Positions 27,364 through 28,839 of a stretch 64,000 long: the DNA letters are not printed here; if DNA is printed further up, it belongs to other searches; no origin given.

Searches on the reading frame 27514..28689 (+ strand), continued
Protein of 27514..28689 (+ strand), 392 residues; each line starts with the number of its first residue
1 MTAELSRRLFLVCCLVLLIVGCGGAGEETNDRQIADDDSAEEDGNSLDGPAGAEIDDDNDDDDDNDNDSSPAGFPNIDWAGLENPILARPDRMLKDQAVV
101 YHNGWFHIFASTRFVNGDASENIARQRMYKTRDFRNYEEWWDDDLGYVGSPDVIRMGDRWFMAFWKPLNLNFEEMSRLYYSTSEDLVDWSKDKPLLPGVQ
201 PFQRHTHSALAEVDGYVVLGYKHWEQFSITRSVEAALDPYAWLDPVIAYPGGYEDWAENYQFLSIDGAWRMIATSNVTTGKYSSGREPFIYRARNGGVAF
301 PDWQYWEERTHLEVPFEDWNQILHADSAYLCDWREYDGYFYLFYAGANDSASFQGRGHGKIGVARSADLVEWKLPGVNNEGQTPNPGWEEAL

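Call 30: fold_search(model_id=the predicted structure, library=pdb)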
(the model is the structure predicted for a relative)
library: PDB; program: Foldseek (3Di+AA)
matches with E <= 10: 1060; with E <= 0.001: 483
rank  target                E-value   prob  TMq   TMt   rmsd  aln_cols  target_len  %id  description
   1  1wl7                  1.6e-11  1.00  0.48  0.59   5.9       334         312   11  Structure of the thermostable arabinanase (released 2005-06-21)
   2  5a8c                  2.1e-11  1.00  0.50  0.64   5.2       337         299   13  The ultra high resolution structure of a novel alpha-L-arabinofuranosidase (CtGH43) from Clostridium thermocellum ATCC 2 (released 2016-07-27)
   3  9fj8_B                4.4e-11  1.00  0.49  0.63   5.0       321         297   13  Teth514_1788 1,2-beta-oligomannan phosphorylase in complex with mannotetraose (released 2025-06-11)
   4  6a8h_A                5.4e-11  1.00  0.50  0.60   5.9       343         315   12  Crystal structure of endo-arabinanase ABN-TS D27A mutant in complex with arabinotriose (released 2018-12-19)
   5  6f1g_A                6.0e-11  1.00  0.48  0.59   5.9       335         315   10  The structure of AbnB-E201A, an intracellular 1,5-alpha-L-arabinanase from Geobacillus stearothermophilus, in complex  (released 2018-12-12)
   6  7fir_C                6.7e-11  1.00  0.50  0.63   7.1       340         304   15  The crystal structure of beta-1,2-mannobiose phosphorylase in complex with 1,4-mannobiose (released 2022-01-05)
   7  9fj8_A                8.3e-11  1.00  0.50  0.63   5.0       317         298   14  Teth514_1788 1,2-beta-oligomannan phosphorylase in complex with mannotetraose (released 2025-06-11)
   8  3qee_A                1.1e-10  1.00  0.51  0.64   6.4       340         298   12  The structure and function of an arabinan-specific alpha-1,2-arabinofuranosidase identified from screening the activit (released 2011-02-16)
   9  9gph_B                1.3e-10  1.00  0.49  0.63   4.6       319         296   14  Teth514_1788 1,2-beta-oligomannan phosphorylase in complex with mannose (-1) and phosphate (released 2025-09-17)
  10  7zei_A                1.4e-10  1.00  0.51  0.62   5.7       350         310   14  Thermostable GH159 glycoside hydrolase from Caldicellulosiruptor at 1.7 A (released 2022-08-03)
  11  3qef_A                1.5e-10  1.00  0.51  0.65   6.2       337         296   10  The structure and function of an arabinan-specific alpha-1,2-arabinofuranosidase identified from screening the activit (released 2011-02-16)
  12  3c2u_B                1.7e-10  1.00  0.50  0.38   6.0       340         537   14  Structure of the two subsite D-xylosidase from Selenomonas ruminantium in complex with 1,3-bis[tris(hydroxymethyl)meth (released 2008-04-22)
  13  3qee_B                1.9e-10  1.00  0.50  0.63   6.5       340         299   11  The structure and function of an arabinan-specific alpha-1,2-arabinofuranosidase identified from screening the activit (released 2011-02-16)
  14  4qqs_A                2.1e-10  1.00  0.53  0.64   5.9       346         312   13  Crystal structure of a thermostable family-43 glycoside hydrolase (released 2015-03-11)
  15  3qef_B                2.3e-10  1.00  0.49  0.63   6.5       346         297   11  The structure and function of an arabinan-specific alpha-1,2-arabinofuranosidase identified from screening the activit (released 2011-02-16)
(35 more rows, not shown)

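Call 32: search_solved_structures(query=A1, max_evalue=10, show_alignments=4)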
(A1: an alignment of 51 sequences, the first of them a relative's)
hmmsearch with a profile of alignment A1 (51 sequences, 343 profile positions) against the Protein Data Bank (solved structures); distinct sequences matched with E-value up to 10: 51.
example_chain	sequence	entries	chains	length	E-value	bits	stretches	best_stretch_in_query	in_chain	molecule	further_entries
7vco_A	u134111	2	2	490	1.3e-07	34.4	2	58-154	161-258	Sucrose-6-phosphate hydrolase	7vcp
6r3u_A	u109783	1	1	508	1.5e-06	31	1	64-152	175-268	Glycoside hydrolase family 32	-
8aa2_E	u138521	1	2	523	1.8e-06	30.7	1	64-152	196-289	Glycoside hydrolase family 32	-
6r3r_A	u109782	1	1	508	1.8e-06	30.7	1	64-152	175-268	Glycoside hydrolase family 32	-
8a9y_E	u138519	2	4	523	1.9e-06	30.6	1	64-152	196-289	Glycoside hydrolase family 32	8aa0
7znr_A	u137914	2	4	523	1.9e-06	30.6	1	64-152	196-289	Sucrose-6-phosphate hydrolase | Glycoside hydrolase family 32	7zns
5mui_A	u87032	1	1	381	2.2e-06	30.4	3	37-154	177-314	Beta-galactosidase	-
5mt2_A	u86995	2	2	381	2.4e-06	30.3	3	37-154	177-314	Beta-galactosidase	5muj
9fj8_A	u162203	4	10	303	4.4e-06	29.4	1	56-160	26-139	1,2-beta-oligomannan phosphorylase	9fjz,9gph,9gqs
1w2t_A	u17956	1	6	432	3e-05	26.6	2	46-127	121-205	BETA FRUCTOSIDASE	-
7fip_A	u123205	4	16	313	3.1e-05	26.6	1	53-176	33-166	Beta-1,2-mannobiose phosphorylase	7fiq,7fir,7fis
1uyp_A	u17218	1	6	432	3.2e-05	26.6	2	47-127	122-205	BETA-FRUCTOSIDASE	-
4onz_A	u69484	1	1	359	0.00017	24.2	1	27-174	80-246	putative glycoside hydrolase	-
5b6s_A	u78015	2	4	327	0.00024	23.7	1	55-133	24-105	Glycosyl hydrolase family 62 protein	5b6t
8i12_A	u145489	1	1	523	0.00036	23.1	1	46-118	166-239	Glycosyl hydrolase family 32 exo-inulinase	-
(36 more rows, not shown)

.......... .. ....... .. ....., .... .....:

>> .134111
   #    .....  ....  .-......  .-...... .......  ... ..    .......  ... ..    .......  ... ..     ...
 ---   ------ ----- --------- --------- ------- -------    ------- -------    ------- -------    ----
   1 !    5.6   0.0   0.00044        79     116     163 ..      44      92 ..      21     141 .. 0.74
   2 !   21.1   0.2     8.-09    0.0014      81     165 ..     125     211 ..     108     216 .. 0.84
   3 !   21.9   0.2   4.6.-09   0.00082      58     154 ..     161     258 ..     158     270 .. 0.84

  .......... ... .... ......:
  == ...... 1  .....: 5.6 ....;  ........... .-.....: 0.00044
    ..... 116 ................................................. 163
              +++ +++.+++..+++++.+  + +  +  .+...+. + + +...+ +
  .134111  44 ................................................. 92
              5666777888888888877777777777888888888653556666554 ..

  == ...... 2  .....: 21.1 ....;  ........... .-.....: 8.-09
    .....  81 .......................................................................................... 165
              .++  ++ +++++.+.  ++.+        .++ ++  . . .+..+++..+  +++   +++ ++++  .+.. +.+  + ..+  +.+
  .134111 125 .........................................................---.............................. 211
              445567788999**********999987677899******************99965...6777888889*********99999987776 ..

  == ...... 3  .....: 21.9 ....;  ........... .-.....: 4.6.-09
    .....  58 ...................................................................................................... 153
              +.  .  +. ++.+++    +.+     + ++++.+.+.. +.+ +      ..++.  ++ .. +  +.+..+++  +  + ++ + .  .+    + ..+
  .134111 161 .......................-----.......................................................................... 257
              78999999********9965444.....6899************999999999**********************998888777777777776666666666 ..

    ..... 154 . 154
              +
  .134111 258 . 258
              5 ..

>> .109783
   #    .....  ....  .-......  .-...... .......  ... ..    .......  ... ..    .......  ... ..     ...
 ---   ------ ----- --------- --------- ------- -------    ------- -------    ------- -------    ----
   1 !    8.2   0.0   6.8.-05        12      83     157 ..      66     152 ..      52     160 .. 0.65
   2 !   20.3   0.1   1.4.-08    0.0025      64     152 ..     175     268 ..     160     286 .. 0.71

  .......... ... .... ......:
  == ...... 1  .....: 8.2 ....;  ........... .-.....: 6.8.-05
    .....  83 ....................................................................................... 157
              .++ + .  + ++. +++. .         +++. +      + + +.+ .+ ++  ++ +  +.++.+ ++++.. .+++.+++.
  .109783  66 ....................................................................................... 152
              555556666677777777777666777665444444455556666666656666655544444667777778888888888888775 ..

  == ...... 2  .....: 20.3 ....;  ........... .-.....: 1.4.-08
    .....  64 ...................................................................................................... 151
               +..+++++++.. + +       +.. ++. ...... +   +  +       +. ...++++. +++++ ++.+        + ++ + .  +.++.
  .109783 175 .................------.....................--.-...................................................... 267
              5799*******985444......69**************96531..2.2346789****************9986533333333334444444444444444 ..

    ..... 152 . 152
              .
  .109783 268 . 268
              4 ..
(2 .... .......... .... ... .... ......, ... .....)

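Call 33: search_protein_families(library=pfam, alignment_id=A1, max_evalue=0.1)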
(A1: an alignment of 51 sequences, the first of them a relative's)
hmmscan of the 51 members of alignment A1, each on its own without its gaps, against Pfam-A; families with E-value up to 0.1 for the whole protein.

A. member 1, P0001 (392 aa): 0 families

B. families by the number of members that match (of 51 scanned): 7 families
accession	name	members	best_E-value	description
PF04616.20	Glyco_hydro_43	32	1.1e-12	Glycosyl hydrolases family 43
PF00251.26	Glyco_hydro_32N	13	5.2e-05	Glycosyl hydrolases family 32 N-terminal domain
PF13088.12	BNR_2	3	0.00094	BNR repeat-like domain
PF16940.10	Tic110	1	0.017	Chloroplast envelope transporter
PF15567.11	Imm35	1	0.051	Immunity protein 35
PF04839.18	PSRP-3_Ycf65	1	0.078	Plastid and cyanobacterial ribosomal protein (PSRP-3 / Ycf65)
PF24067.1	Beta-prop_BT_1020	1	0.086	BT_1020-like, N-terminal beta propeller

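Call 61: find_encoding_contigs(protein=P0016, flank=5000, max_places=1)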
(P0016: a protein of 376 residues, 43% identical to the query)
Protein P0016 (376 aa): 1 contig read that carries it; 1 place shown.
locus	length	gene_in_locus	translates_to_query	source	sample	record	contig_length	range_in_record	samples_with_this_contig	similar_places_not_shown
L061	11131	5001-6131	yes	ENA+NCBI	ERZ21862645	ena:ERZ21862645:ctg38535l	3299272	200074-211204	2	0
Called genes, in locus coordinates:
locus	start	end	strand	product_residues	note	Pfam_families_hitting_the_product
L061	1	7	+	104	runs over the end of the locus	-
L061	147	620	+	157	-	PF13340:DUF4096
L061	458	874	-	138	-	-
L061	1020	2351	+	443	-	PF13701:DDE_Tnp_1_4, PF01609:DDE_Tnp_1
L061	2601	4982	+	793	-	PF17678:Glyco_hydro_92N, PF07971:Glyco_hydro_92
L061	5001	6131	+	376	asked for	-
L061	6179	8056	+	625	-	PF00933:Glyco_hydro_3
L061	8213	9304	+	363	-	PF06050:HGD-D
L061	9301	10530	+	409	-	PF06050:HGD-D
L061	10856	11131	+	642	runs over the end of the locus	-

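Call 62: find_encoding_contigs(protein=P0018, flank=5000, max_places=1)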
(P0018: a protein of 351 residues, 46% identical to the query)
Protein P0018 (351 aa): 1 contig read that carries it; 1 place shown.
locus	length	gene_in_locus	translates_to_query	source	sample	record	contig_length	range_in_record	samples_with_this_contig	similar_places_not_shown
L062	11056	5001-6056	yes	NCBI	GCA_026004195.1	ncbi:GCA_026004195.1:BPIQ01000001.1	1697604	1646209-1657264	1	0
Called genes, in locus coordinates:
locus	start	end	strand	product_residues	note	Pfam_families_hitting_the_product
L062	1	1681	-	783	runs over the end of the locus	PF05192:MutS_III (weak), PF00488:MutS_V, PF01713:Smr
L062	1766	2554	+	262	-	PF04199:Cyclase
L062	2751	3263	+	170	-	PF07610:DUF1573 (faint)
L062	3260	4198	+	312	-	PF00294:PfkB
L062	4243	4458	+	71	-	PF01176:eIF-1a, PF16450:Prot_ATP_ID_OB_C (weak), PF16745:RsgA_N (weak)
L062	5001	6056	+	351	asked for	-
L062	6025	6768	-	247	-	PF01928:CYTH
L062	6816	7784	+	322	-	PF00365:PFK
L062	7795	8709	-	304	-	PF00561:Abhydrolase_1, PF12146:Hydrolase_4, PF12697:Abhydrolase_6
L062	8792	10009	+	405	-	PF02405:MlaE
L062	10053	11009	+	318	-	PF02470:MlaD, PF28544:Helical_needle (faint)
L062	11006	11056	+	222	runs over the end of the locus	PF03886:ABC_trans_aux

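Call 63: find_encoding_contigs(protein=P0029, flank=5000, max_places=1)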
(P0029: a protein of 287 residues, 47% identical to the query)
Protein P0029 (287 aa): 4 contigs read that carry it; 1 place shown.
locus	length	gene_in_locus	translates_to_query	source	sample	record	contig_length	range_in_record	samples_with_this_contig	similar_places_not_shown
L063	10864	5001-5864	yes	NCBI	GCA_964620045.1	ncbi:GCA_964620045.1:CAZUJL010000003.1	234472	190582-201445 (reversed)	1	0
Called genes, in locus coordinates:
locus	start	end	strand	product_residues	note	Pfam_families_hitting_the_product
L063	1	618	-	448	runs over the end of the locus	PF00459:Inositol_P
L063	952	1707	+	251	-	PF01975:SurE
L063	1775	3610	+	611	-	PF13522:GATase_6, PF13537:GATase_7, PF01380:SIS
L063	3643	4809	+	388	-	-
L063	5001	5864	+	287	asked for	PF04616:Glyco_hydro_43 (weak)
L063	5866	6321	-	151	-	PF01741:MscL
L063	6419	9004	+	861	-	PF19864:Radical_SAM_N2, PF04055:Radical_SAM, PF10105:DUF2344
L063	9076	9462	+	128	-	PF12092:DUF3568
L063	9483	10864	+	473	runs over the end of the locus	-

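Call 64: search_protein_families(library=pfam, proteins=[P0046, P0051, P0052, P0063], max_evalue=0.001)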
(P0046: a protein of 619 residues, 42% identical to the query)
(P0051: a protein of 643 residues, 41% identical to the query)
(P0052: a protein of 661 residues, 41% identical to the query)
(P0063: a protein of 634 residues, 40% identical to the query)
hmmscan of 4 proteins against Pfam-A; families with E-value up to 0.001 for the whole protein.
P0046 (619 aa): 0 families

P0051 (643 aa): 1 family
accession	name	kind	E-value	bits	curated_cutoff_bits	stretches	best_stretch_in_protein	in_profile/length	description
PF04616.20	Glyco_hydro_43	-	2.3e-06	27.6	32.2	0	325-523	3-197/288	Glycosyl hydrolases family 43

P0052 (661 aa): 2 families
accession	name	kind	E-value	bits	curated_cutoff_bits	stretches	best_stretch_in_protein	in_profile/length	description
PF00251.26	Glyco_hydro_32N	-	0.00032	20.8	22.1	0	419-467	16-62/307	Glycosyl hydrolases family 32 N-terminal domain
PF04616.20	Glyco_hydro_43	-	0.00036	20.4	32.2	0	396-517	54-174/288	Glycosyl hydrolases family 43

P0063 (634 aa): 1 family
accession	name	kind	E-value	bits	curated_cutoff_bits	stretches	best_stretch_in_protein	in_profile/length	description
PF04616.20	Glyco_hydro_43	-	4.7e-06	26.6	32.2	1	391-484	69-160/288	Glycosyl hydrolases family 43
